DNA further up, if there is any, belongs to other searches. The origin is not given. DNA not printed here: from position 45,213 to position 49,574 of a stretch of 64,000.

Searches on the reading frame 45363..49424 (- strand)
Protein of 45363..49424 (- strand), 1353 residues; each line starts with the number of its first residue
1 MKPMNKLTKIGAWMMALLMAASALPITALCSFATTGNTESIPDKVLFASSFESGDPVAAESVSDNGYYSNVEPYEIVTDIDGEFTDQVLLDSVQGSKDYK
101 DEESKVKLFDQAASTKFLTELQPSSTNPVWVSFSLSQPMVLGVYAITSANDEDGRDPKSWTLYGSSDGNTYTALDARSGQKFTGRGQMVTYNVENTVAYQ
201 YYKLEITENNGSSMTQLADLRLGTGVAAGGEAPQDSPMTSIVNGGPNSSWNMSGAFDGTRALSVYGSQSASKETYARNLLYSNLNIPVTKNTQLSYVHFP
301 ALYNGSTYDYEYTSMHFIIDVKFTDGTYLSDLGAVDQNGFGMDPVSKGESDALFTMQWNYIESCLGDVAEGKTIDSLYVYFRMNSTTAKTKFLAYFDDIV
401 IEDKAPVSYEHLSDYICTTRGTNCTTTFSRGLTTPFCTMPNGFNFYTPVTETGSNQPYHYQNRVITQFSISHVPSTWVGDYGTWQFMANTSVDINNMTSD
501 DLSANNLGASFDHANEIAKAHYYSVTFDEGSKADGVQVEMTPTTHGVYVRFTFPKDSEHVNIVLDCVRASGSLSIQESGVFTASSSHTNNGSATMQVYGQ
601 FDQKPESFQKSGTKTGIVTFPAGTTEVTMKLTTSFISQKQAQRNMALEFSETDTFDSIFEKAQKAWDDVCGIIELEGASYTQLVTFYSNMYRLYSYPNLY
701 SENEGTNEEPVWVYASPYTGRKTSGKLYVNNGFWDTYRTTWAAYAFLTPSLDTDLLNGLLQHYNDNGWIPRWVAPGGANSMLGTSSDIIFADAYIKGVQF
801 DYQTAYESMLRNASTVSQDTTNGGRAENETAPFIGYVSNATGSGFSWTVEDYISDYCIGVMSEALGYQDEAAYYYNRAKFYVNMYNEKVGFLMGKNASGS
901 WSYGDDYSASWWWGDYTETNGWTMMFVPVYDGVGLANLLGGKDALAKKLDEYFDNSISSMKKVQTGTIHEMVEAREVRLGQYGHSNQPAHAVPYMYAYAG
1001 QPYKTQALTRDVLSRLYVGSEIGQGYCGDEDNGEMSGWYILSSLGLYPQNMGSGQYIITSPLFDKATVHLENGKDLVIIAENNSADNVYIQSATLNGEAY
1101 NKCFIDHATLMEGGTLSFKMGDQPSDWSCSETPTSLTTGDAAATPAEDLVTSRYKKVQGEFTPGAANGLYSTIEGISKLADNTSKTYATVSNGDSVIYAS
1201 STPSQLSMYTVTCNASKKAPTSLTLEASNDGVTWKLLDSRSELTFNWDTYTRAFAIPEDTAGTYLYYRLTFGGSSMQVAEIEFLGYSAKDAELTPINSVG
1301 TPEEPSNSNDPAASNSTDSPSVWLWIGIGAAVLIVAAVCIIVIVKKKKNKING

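Call 23: search_protein_families(library=pfam, proteins=[window:45363-49424:-])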
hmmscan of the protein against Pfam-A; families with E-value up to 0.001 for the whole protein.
window:45363-49424:- (1353 aa): 4 families
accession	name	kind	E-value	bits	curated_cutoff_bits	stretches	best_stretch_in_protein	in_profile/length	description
PF07971.18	Glyco_hydro_92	-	1.5e-133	446.6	24.6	1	640-1122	1-464/464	Glycosyl hydrolase family 92 catalytic domain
PF17678.7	Glyco_hydro_92N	-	3.8e-29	102.6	34.5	1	425-612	11-199/236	Glycosyl hydrolase family 92 N-terminal domain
PF00754.31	F5_F8_type_C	-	9e-10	39.2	28.2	1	98-215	7-122/127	F5/8 type C domain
PF22633.2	F5_F8_type_C_2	-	1.1e-05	26.4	27.8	0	115-203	10-90/91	NedA-like, galactose-binding domain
